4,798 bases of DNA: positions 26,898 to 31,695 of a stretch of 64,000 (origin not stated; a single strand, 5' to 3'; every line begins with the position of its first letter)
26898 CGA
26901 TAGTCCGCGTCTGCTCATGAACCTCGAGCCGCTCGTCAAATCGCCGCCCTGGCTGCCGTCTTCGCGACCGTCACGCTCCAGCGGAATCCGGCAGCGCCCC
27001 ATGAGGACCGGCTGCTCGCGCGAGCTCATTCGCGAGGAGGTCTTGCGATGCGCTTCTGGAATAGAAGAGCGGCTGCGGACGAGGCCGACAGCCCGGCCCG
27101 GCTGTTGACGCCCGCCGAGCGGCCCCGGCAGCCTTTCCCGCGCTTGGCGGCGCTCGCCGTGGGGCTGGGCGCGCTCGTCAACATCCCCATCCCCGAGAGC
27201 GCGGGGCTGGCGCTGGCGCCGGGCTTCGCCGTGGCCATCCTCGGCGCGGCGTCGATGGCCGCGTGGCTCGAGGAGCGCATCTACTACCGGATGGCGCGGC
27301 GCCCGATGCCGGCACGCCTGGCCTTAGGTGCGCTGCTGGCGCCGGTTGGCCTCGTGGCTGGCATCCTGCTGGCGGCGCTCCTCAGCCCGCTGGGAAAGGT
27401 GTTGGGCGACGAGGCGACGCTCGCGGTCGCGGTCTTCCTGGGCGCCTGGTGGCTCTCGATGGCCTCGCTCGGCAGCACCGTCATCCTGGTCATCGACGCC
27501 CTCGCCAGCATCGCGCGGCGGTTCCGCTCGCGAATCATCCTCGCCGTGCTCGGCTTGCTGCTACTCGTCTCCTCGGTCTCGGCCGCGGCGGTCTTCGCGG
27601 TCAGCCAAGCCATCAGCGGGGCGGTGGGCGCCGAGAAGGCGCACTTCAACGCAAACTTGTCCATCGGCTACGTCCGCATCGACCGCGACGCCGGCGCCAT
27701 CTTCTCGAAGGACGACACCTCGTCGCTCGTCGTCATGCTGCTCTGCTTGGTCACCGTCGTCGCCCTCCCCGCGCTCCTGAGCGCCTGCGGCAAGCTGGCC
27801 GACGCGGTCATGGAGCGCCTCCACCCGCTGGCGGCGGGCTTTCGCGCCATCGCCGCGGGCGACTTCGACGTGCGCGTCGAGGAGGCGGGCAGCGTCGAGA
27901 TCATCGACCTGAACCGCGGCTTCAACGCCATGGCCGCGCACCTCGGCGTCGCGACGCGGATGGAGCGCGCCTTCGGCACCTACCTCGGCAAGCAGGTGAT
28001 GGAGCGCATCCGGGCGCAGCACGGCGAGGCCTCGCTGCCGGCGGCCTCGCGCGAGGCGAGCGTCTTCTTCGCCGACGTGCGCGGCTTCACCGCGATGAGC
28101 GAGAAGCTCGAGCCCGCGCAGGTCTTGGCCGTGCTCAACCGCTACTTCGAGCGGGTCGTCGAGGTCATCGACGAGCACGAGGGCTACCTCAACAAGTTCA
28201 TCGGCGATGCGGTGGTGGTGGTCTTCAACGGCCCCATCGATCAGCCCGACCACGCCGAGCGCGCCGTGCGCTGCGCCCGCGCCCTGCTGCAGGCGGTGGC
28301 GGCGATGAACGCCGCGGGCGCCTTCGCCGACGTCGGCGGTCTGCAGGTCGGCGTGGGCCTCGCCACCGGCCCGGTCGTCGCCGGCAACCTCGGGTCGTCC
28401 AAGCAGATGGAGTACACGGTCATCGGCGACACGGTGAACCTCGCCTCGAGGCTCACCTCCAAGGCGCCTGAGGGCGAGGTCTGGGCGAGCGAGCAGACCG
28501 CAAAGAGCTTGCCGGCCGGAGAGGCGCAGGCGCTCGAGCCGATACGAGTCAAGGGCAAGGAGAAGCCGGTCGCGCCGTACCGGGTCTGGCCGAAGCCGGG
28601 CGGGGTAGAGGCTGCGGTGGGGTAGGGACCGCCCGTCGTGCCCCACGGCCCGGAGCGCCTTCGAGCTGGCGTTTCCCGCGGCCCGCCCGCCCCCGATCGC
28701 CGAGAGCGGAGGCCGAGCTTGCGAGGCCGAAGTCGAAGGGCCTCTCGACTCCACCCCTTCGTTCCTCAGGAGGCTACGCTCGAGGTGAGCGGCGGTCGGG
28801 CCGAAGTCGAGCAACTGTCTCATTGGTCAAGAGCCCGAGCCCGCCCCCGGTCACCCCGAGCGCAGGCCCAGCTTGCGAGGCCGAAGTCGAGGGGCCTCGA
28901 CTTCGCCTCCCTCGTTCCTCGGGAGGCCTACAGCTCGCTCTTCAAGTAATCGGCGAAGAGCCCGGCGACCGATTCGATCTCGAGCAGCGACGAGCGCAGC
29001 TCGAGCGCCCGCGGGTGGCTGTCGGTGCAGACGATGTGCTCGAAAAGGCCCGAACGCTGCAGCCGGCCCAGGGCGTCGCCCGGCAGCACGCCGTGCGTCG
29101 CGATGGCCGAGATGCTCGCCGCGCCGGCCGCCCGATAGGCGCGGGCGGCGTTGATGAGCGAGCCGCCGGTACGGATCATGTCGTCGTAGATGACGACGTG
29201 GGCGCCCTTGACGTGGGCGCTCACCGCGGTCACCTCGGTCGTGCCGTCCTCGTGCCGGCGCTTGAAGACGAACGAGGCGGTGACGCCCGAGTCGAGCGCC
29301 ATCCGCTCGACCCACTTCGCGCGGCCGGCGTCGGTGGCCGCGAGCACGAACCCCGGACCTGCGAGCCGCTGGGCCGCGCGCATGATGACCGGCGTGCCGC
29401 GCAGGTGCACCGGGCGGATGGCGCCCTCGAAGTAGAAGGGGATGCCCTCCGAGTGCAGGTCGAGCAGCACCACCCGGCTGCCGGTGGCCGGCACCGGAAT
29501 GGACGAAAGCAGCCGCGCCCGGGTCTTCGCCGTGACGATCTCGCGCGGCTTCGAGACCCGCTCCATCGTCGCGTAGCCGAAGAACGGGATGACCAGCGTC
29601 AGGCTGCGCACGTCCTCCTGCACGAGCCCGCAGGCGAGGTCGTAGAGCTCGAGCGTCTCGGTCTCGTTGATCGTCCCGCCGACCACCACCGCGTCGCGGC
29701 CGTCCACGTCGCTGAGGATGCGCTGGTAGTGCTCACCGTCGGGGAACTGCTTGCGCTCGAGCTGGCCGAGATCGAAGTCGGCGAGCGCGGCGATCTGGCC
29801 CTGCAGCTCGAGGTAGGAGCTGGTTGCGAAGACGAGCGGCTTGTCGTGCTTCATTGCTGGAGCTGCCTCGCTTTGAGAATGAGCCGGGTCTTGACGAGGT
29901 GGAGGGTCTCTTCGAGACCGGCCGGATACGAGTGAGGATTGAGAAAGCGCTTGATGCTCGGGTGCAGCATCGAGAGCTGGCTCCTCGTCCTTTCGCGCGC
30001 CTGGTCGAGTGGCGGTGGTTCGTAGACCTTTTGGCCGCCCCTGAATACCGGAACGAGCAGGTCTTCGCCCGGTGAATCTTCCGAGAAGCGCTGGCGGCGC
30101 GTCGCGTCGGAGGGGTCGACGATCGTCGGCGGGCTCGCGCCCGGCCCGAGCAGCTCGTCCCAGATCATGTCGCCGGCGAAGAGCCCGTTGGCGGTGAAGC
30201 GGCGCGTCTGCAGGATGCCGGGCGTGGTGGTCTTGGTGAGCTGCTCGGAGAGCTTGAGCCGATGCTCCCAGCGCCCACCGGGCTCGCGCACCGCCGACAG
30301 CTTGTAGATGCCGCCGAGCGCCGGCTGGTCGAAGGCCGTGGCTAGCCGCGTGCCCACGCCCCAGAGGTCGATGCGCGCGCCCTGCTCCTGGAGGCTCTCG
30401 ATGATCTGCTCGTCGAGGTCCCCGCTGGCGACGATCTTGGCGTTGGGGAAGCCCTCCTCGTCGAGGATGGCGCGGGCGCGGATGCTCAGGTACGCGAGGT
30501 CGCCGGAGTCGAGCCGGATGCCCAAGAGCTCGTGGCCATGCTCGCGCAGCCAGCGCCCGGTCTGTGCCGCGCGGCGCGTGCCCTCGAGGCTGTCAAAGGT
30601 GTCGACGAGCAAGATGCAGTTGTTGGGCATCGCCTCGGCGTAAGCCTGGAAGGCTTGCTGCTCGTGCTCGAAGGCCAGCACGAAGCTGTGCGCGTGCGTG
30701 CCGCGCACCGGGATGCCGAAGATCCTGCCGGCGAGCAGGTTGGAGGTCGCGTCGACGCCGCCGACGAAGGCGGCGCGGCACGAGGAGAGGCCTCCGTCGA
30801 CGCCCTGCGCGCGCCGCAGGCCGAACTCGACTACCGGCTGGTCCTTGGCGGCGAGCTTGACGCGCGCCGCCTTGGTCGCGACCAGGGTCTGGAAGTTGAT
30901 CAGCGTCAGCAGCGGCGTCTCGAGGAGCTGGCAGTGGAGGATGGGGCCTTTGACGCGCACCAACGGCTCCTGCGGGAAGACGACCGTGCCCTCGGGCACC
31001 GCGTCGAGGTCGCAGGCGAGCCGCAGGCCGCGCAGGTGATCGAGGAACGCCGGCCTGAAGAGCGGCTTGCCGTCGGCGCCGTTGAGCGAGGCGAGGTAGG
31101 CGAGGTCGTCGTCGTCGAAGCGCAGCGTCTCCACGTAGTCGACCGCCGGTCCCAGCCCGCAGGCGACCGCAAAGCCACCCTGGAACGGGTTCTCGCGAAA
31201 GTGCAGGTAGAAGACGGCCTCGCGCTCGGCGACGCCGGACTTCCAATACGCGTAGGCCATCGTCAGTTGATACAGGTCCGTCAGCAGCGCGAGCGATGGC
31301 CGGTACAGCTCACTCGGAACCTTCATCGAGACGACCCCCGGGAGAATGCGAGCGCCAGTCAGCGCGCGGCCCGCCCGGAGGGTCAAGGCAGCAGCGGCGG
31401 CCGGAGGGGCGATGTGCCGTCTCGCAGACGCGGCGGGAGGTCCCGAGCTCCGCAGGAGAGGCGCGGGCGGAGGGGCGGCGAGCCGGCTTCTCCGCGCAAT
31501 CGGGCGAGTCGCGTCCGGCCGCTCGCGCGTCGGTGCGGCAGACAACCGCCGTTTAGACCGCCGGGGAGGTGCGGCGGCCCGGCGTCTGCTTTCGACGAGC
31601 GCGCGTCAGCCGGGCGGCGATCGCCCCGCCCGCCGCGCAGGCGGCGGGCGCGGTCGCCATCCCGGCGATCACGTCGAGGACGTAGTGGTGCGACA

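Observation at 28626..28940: Dispersed REP-like double-hairpin element (two tandem copies between convergent cyclase and prs genes; a third at 3400-3495)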

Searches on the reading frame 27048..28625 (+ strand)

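Call 16: search_protein_families(library=pfam, proteins=[window:27048-28625:+])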
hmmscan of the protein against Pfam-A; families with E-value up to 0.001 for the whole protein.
window:27048-28625:+ (525 aa): 2 families
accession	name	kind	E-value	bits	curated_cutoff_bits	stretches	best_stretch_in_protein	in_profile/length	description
PF00211.25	Guanylate_cyc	-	1.1e-29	103.8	21.9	1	335-506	7-175/183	Adenylate and Guanylate cyclase catalytic domain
PF00672.30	HAMP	-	1e-08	35.8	25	1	251-299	3-51/53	HAMP domain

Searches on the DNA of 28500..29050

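Call 9: search_rna_families(source=window, start=28500, end=29050, threshold=evalue, max_evalue=10)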
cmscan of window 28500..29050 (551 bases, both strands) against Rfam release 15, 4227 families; matches with E-value up to 10: 6.
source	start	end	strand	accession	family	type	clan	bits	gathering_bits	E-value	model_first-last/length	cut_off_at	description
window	28780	28859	-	RF00942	mir-1224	Gene; miRNA;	-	20.3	105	0.52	1-86/86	no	mir-1224 microRNA precursor family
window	28799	28868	+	RF02163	sR-tMet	Gene; snRNA; snoRNA; CD-box;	-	16.7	50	3.8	1-72/72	no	Small nucleolar RNA sR-tMet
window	28775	28881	-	RF02794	Pab19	Gene; snRNA; snoRNA; HACA-box;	-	15.8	55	6.6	1-102/102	no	Pab19 RNA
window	28771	28869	-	RF03486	mir-3940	Gene; miRNA;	-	15.6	84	7.3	1-92/92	no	mir-3940 microRNA precursor family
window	28665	28755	+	RF02472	Gl_RNase_MRP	Gene; ribozyme;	-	15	60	0.34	1-189/189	no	Giardia RNase MRP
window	28982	29017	+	RF03036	osmY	Gene; sRNA;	-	11.7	46.9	7.2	2-43/72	no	osmY RNA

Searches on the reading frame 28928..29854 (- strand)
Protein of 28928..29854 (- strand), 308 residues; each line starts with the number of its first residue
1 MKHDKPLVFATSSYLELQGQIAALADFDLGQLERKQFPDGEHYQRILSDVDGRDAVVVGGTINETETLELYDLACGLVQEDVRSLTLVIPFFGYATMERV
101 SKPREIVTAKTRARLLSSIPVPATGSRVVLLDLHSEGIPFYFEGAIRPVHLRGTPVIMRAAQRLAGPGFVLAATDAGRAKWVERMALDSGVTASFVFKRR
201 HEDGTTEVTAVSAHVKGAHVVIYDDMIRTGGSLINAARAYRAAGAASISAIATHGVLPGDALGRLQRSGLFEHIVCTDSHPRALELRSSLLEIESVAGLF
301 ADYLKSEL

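Call 15: find_encoding_contigs(protein=window:28928-29854:-, flank=10000, max_places=10)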
Protein window:28928-29854:- (308 aa): 3 contigs read that carry it; 3 places shown.
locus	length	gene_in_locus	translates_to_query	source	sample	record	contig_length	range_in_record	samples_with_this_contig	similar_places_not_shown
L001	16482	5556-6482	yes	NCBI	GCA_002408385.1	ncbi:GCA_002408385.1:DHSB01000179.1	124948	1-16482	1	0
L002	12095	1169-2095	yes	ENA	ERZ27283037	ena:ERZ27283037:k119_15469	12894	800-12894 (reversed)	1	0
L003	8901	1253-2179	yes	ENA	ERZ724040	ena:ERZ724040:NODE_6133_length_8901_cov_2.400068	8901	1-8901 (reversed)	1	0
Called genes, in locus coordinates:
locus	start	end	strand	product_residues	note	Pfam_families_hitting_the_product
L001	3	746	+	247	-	?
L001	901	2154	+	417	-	-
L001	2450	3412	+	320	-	PF14378:PAP2_3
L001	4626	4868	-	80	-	-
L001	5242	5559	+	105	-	PF17956:NAPRTase_C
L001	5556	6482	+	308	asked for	PF13793:Pribosyltran_N, PF00156:Pribosyltran, PF14572:Pribosyl_synth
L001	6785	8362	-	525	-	PF00672:HAMP, PF00211:Guanylate_cyc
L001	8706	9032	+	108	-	PF02604:PhdYeFM_antitox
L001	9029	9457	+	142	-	PF01850:PIN (weak)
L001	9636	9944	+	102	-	PF03992:ABM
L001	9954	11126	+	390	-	PF00465:Fe-ADH, PF13685:Fe-ADH_2, PF25137:ADH_Fe_C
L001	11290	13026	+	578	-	-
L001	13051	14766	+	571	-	-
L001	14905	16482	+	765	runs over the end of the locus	PF09586:YfhO (weak)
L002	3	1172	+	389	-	?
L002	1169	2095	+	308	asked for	PF13793:Pribosyltran_N, PF00156:Pribosyltran, PF14572:Pribosyl_synth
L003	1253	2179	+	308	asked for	PF13793:Pribosyltran_N, PF00156:Pribosyltran, PF14572:Pribosyl_synth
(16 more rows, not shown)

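Call 16: search_protein_families(library=pfam, proteins=[window:28928-29854:-])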
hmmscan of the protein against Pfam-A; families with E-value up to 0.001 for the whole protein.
window:28928-29854:- (308 aa): 3 families
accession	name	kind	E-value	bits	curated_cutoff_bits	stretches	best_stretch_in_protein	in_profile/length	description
PF13793.12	Pribosyltran_N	-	1.8e-19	70.2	25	1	8-118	3-115/117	N-terminal domain of ribose phosphate pyrophosphokinase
PF14572.12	Pribosyl_synth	-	2.1e-10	41.3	27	1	211-291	77-157/184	Phosphoribosyl synthetase-associated domain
PF00156.33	Pribosyltran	-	3e-08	33.6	26.3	1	185-253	51-123/158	Phosphoribosyl transferase domain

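Call 71: list_cluster_members(proteins=[window:28928-29854:-, window:27048-28625:+])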
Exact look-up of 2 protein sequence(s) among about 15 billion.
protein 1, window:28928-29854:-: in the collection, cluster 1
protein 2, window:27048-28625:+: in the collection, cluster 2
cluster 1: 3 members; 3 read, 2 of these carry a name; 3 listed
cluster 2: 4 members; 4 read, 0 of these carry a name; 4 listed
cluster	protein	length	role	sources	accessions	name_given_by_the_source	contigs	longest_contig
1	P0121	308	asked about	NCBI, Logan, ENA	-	-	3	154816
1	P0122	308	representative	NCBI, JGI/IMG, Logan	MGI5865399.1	MAG: ribose-phosphate diphosphokinase [Myxococcales bacterium] | ribose-phosphate pyrophosphokinase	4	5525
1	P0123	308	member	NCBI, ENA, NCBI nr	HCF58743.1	MAG TPA: ribose-phosphate pyrophosphokinase [Myxococcales bacterium] | ribose-phosphate pyrophosphokinase [Myxococcales bacterium]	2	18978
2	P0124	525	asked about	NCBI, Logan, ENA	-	-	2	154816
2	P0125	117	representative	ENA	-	-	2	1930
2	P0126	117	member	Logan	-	-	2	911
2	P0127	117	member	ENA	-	-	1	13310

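Call 72: find_encoding_contigs(protein=P0123, flank=4000, max_places=4)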
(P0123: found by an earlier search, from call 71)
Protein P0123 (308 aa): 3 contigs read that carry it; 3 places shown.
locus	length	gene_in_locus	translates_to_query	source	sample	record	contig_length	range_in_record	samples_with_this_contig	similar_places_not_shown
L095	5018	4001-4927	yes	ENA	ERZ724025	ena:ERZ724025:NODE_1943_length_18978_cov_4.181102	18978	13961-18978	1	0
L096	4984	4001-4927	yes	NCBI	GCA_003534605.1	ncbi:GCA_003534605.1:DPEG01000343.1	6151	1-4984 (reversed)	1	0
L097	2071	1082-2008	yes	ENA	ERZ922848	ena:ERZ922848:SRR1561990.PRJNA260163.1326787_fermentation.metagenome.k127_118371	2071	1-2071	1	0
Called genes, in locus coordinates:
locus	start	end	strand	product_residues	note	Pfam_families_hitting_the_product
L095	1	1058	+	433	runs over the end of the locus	-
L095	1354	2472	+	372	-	PF14378:PAP2_3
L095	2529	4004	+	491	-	PF17767:NAPRTase_N, PF17956:NAPRTase_C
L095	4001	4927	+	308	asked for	PF13793:Pribosyltran_N, PF00156:Pribosyltran, PF14572:Pribosyl_synth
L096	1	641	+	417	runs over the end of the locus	-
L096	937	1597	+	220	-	PF14378:PAP2_3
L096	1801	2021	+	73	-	PF01569:PAP2 (weak), PF14378:PAP2_3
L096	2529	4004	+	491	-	PF17767:NAPRTase_N, PF17956:NAPRTase_C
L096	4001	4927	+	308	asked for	PF13793:Pribosyltran_N, PF00156:Pribosyltran, PF14572:Pribosyl_synth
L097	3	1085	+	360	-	?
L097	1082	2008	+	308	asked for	PF13793:Pribosyltran_N, PF00156:Pribosyltran, PF14572:Pribosyl_synth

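Call 73: find_encoding_contigs(protein=P0122, flank=4000, max_places=4)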
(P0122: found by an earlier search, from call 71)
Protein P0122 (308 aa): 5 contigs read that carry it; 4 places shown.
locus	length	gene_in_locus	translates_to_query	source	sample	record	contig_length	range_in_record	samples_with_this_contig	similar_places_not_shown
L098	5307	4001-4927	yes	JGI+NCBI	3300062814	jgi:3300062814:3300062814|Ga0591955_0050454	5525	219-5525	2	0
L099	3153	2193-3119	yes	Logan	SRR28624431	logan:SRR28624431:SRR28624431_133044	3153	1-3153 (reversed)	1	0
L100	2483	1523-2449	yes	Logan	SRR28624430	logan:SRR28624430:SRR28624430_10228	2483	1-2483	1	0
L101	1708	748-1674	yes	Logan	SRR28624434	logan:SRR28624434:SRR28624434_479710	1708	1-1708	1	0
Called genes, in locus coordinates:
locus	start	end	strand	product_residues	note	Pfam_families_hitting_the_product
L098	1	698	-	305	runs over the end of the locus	?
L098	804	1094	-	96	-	-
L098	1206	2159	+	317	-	PF14378:PAP2_3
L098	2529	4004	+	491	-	PF17767:NAPRTase_N, PF02749:QRPTase_N (faint), PF17956:NAPRTase_C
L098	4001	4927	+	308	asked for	PF13793:Pribosyltran_N, PF00156:Pribosyltran (weak), PF14572:Pribosyl_synth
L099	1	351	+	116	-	?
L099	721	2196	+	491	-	PF17767:NAPRTase_N, PF02749:QRPTase_N (faint), PF17956:NAPRTase_C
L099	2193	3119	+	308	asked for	PF13793:Pribosyltran_N, PF00156:Pribosyltran (weak), PF14572:Pribosyl_synth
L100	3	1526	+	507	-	?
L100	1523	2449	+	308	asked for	PF13793:Pribosyltran_N, PF00156:Pribosyltran (weak), PF14572:Pribosyl_synth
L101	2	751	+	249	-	?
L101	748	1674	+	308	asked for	PF13793:Pribosyltran_N, PF00156:Pribosyltran (weak), PF14572:Pribosyl_synth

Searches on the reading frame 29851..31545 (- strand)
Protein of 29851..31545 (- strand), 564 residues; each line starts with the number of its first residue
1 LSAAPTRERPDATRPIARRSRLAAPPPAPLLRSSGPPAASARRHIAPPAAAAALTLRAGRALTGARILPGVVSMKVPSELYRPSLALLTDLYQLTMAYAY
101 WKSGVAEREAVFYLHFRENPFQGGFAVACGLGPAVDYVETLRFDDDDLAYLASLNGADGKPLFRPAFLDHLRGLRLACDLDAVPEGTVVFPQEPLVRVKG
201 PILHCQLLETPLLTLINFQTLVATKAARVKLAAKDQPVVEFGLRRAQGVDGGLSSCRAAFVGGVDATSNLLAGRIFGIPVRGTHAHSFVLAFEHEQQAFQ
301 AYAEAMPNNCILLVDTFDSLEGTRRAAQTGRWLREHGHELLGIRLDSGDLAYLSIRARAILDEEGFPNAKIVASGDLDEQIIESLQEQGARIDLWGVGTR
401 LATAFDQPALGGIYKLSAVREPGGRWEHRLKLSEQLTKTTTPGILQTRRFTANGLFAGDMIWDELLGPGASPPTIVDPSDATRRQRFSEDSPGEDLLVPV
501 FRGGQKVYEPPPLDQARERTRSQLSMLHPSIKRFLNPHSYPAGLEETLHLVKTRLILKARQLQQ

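Call 16: search_protein_families(library=pfam, proteins=[window:29851-31545:-])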
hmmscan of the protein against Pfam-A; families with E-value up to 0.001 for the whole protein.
window:29851-31545:- (564 aa): 3 families
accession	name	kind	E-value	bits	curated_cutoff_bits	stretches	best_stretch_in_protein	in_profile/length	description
PF17767.7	NAPRTase_N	-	4.9e-37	127.5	32.6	1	87-217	1-125/125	Nicotinate phosphoribosyltransferase (NAPRTase) N-terminal domain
PF17956.6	NAPRTase_C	-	4.1e-14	53.4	23.3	1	456-550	14-109/111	Nicotinate phosphoribosyltransferase C-terminal domain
PF02749.22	QRPTase_N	-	3.2e-05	24.5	27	1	175-217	38-79/82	Quinolinate phosphoribosyl transferase, N-terminal domain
